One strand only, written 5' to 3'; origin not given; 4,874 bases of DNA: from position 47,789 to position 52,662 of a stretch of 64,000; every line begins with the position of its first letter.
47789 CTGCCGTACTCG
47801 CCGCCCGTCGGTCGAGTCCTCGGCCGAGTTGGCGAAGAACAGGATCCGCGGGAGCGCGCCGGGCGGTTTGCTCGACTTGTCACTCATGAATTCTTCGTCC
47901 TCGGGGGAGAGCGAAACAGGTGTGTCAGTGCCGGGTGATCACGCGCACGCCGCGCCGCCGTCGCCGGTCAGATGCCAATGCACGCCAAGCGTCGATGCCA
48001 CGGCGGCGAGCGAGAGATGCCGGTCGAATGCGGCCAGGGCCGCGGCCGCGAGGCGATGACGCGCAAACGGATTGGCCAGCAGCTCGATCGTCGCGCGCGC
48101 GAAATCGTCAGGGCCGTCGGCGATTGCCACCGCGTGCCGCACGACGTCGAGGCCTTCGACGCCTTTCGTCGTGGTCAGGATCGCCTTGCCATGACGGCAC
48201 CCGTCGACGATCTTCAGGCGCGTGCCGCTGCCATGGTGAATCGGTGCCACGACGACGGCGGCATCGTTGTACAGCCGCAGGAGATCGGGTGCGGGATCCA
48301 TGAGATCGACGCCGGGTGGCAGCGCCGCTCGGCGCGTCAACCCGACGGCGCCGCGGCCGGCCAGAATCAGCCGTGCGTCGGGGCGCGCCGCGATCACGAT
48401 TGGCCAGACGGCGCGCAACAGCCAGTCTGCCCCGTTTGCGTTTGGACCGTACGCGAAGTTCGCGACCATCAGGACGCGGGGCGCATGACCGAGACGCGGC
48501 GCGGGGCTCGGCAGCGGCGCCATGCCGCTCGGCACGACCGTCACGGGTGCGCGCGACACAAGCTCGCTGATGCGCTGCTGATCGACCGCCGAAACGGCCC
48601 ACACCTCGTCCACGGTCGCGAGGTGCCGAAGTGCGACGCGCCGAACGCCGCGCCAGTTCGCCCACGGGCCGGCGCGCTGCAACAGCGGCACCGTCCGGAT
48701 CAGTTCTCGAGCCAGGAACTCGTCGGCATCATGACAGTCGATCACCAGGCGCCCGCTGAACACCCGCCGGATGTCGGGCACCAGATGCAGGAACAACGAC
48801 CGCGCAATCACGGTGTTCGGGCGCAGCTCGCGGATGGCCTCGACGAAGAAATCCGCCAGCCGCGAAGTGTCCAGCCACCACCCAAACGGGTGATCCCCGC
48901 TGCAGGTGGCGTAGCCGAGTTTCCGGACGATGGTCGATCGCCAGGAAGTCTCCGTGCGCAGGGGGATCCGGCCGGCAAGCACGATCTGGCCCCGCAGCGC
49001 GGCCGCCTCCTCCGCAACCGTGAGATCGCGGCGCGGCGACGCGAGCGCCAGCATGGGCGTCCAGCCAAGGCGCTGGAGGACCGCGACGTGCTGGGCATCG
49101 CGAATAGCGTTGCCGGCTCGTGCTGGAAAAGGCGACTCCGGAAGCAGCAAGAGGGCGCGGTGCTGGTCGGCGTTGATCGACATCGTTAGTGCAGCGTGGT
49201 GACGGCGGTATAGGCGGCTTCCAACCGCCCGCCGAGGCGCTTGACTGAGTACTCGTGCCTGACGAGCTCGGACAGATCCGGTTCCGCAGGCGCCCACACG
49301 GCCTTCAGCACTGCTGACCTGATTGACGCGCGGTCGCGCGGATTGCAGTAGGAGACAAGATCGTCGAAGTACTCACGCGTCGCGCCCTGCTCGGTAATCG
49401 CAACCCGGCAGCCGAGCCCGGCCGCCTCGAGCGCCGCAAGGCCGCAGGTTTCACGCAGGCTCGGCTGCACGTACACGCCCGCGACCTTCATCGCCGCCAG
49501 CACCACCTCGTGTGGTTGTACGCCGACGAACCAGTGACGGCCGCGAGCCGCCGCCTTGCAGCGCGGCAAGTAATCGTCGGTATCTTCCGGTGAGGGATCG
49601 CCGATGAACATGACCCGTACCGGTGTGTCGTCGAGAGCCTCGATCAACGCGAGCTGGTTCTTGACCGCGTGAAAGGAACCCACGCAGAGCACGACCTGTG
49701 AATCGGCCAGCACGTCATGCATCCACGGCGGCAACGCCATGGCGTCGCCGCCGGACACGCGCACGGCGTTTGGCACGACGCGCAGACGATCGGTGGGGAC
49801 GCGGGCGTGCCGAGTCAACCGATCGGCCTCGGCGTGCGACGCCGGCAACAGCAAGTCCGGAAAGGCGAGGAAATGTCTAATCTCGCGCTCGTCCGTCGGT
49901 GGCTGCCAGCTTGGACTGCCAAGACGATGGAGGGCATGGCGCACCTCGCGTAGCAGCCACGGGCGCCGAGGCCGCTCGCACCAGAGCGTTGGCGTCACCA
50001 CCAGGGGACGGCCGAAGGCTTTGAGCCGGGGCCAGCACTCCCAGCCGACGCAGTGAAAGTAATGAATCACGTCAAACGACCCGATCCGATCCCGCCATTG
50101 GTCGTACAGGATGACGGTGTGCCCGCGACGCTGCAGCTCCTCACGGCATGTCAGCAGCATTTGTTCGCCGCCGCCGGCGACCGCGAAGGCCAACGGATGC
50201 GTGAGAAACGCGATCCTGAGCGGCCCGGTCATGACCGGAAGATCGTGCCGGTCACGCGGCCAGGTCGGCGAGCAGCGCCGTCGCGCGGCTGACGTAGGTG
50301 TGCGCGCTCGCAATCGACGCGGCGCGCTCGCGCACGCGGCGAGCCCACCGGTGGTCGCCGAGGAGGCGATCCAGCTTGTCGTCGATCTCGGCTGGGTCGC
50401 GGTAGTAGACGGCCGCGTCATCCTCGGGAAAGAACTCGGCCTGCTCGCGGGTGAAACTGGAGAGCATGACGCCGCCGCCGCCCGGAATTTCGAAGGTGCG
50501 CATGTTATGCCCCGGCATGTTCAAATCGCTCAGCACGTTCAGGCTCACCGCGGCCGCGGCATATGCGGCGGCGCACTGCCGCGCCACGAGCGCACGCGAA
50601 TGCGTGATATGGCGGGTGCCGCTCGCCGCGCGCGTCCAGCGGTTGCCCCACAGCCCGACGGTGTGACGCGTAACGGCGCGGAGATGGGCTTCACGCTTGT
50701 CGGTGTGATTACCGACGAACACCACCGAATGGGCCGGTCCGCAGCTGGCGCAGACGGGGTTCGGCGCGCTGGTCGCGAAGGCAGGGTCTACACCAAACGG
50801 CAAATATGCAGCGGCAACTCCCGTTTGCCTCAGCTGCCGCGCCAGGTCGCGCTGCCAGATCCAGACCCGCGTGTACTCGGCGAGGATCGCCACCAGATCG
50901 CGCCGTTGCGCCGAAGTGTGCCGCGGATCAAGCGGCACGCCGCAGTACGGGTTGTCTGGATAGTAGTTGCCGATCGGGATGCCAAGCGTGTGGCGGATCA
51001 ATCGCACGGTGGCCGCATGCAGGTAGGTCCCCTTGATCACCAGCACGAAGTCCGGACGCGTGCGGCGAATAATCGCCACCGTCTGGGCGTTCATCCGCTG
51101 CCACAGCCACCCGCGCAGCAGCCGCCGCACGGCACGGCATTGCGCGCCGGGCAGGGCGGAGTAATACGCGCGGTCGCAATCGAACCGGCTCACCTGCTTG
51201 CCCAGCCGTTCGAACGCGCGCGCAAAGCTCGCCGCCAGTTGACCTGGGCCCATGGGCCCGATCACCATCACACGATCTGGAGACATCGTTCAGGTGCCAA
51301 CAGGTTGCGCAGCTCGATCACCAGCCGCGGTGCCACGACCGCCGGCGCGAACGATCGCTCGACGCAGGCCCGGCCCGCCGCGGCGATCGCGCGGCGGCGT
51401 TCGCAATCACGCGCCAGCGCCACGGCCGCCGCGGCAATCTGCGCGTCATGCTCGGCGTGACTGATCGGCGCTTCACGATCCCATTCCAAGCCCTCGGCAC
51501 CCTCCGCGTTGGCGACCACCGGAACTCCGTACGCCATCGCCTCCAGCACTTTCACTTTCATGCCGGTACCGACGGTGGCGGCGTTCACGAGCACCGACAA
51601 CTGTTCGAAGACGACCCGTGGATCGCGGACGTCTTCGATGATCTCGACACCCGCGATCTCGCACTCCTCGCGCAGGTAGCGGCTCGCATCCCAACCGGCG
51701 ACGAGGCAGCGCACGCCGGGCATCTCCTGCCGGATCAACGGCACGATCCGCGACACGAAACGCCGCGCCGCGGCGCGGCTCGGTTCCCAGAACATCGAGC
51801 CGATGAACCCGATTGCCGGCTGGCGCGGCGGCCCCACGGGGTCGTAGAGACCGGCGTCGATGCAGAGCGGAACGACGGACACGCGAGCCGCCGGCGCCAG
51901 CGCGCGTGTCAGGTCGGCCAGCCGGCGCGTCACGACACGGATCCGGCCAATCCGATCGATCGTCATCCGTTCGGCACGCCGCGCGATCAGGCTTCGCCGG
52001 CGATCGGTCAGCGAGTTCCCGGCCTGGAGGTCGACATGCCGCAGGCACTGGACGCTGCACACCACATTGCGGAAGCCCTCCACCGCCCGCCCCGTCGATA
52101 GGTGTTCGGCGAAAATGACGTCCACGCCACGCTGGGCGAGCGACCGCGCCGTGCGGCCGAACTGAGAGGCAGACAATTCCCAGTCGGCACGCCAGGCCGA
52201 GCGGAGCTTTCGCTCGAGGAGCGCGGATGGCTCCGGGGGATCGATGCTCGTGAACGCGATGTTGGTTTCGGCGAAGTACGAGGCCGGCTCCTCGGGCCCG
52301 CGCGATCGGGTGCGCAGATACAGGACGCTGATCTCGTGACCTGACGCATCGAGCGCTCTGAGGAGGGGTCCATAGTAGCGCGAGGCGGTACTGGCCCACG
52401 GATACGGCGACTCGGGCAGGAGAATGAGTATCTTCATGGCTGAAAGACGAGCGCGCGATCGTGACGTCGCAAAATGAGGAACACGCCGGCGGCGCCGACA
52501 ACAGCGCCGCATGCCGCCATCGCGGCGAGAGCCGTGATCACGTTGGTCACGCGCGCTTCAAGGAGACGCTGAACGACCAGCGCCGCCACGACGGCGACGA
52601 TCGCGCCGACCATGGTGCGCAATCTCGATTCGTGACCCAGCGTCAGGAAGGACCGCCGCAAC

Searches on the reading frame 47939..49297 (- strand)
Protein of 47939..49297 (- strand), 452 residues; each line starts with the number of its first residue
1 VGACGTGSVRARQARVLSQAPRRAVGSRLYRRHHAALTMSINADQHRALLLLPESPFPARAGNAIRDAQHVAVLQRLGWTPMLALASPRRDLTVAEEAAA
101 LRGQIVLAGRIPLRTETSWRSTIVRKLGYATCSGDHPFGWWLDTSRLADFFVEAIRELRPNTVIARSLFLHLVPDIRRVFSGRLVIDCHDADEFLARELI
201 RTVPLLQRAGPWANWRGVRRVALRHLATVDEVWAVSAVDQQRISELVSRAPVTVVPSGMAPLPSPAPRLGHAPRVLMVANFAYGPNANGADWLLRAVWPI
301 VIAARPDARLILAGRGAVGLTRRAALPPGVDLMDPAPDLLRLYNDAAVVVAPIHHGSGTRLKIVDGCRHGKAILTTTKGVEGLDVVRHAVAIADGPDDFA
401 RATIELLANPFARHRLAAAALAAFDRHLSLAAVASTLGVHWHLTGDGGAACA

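Call 11: search_protein_families(library=pfam, proteins=[window:47939-49297:-], max_evalue=0.001)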
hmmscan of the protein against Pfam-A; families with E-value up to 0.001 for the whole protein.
window:47939-49297:- (452 aa): 2 families
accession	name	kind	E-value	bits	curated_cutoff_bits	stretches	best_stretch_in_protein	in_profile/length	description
PF13692.12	Glyco_trans_1_4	-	1.1e-18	68.3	27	1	273-409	2-142/142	Glycosyl transferases group 1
PF00534.26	Glycos_transf_1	-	0.00071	19.6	26.4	0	288-420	28-169/172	Glycosyl transferases group 1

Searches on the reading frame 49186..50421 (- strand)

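Call 11: search_protein_families(library=pfam, proteins=[window:49186-50421:-], max_evalue=0.001)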
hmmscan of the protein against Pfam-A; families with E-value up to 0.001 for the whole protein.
window:49186-50421:- (411 aa): 3 families
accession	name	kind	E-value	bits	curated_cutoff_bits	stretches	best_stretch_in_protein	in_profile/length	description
PF00534.26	Glycos_transf_1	-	9.5e-11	42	26.4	1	240-362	14-143/172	Glycosyl transferases group 1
PF13692.12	Glyco_trans_1_4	-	2.8e-10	41.1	27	1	242-372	2-137/142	Glycosyl transferases group 1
PF13439.12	Glyco_transf_4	-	4.1e-08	33.9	28.5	1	115-221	72-167/170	Glycosyltransferase Family 4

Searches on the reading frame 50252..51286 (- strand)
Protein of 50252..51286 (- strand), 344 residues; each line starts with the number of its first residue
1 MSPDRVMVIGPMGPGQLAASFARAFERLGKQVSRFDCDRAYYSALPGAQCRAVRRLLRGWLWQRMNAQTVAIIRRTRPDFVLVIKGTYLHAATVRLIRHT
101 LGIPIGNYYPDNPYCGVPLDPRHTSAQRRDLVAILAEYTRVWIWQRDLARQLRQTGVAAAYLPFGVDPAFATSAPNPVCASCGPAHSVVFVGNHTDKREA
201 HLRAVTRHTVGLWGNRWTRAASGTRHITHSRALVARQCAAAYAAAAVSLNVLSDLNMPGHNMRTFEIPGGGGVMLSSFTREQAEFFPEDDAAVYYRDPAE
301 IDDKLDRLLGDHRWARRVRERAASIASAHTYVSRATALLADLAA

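Call 57: search_protein_families(library=pfam, proteins=[window:50252-51286:-], max_evalue=0.001)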
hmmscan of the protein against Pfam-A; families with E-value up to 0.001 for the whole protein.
window:50252-51286:- (344 aa): 1 family
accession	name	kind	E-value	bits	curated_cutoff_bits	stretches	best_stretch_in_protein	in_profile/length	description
PF13524.12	Glyco_trans_1_2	-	1.2e-21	77.6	25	1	201-340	5-144/144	Glycosyl transferase-like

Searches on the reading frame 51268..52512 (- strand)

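Call 57: search_protein_families(library=pfam, proteins=[window:51268-52512:-], max_evalue=0.001)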
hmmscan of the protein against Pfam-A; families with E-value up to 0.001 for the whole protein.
window:51268-52512:- (414 aa): 4 families
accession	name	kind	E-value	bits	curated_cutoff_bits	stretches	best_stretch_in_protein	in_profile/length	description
PF13692.12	Glyco_trans_1_4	-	1.4e-16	61.4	27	1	232-368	2-141/142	Glycosyl transferases group 1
PF13524.12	Glyco_trans_1_2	-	2.2e-07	31.4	25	1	263-390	11-135/144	Glycosyl transferase-like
PF13439.12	Glyco_transf_4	-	2.9e-07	31.1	28.5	1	48-220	9-168/170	Glycosyltransferase Family 4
PF00534.26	Glycos_transf_1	-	0.00066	19.7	26.4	1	258-339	38-127/172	Glycosyl transferases group 1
